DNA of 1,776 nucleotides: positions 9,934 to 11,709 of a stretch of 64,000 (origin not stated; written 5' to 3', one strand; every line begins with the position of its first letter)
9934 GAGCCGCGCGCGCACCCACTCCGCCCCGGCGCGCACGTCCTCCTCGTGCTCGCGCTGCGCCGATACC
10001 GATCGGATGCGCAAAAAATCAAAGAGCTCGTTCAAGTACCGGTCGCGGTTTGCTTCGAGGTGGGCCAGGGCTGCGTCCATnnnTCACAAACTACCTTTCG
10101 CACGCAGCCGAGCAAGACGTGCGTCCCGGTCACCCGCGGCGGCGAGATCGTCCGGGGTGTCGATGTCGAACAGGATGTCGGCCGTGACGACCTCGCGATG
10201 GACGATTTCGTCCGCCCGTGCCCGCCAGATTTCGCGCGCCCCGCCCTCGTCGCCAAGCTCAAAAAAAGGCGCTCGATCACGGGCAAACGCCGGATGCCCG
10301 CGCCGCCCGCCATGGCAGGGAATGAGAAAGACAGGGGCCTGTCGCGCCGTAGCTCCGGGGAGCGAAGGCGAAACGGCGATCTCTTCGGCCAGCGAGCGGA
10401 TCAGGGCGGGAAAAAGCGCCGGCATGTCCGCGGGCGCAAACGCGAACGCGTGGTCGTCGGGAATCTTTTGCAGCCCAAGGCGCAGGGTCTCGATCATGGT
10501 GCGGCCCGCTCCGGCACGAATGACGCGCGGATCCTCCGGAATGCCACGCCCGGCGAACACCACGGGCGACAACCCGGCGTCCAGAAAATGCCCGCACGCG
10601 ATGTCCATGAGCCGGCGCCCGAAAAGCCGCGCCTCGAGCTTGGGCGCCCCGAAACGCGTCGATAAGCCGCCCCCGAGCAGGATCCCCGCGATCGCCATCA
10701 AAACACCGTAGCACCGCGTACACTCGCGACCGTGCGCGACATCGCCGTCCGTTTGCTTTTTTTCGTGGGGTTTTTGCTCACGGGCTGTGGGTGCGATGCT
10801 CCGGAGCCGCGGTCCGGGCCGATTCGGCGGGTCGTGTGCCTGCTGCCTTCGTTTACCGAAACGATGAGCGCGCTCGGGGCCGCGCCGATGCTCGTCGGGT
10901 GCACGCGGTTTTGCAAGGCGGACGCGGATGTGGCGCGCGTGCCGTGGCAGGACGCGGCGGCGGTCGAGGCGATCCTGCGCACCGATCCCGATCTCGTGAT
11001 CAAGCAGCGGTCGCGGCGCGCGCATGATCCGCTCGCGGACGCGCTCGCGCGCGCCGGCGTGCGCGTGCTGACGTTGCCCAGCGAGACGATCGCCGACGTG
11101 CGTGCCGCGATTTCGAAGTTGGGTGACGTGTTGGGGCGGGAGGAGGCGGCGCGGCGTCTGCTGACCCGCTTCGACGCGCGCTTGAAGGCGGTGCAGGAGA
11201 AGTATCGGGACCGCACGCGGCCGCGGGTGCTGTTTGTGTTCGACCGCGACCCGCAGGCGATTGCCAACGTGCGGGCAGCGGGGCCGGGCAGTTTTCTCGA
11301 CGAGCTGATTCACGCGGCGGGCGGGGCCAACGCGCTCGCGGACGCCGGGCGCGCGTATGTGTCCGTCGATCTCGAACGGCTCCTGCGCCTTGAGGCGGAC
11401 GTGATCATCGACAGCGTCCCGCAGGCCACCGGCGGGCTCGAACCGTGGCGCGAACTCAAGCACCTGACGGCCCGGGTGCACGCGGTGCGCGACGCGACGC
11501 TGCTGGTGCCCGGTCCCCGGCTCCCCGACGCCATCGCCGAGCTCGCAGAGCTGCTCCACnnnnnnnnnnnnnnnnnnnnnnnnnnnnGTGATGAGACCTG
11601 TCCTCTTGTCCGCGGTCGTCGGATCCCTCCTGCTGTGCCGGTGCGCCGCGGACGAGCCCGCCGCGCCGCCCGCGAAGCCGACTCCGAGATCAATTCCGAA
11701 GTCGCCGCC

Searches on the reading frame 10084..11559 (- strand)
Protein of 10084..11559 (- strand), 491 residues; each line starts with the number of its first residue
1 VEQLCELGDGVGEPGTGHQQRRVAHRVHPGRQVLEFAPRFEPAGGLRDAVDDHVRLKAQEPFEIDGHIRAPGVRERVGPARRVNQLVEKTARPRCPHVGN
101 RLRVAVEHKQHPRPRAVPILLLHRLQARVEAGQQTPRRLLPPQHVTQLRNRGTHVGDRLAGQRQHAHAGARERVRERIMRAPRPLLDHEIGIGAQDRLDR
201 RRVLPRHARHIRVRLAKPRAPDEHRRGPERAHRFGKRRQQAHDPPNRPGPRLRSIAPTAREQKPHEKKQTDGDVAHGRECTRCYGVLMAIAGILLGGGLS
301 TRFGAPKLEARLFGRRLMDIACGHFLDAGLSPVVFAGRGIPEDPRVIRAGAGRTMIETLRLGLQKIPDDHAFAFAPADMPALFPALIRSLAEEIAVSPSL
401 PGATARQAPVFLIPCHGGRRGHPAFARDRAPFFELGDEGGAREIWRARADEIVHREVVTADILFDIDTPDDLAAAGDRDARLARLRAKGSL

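Call 78: search_protein_families(library=pfam, proteins=[window:10084-11559:-], max_evalue=0.00001)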
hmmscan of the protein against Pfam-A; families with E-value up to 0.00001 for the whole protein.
window:10084-11559:- (491 aa): 1 family
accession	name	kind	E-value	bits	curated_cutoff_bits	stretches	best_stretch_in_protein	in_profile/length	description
PF12804.13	NTP_transf_3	-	9.8e-17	62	27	1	292-446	1-155/160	MobA-like NTP transferase domain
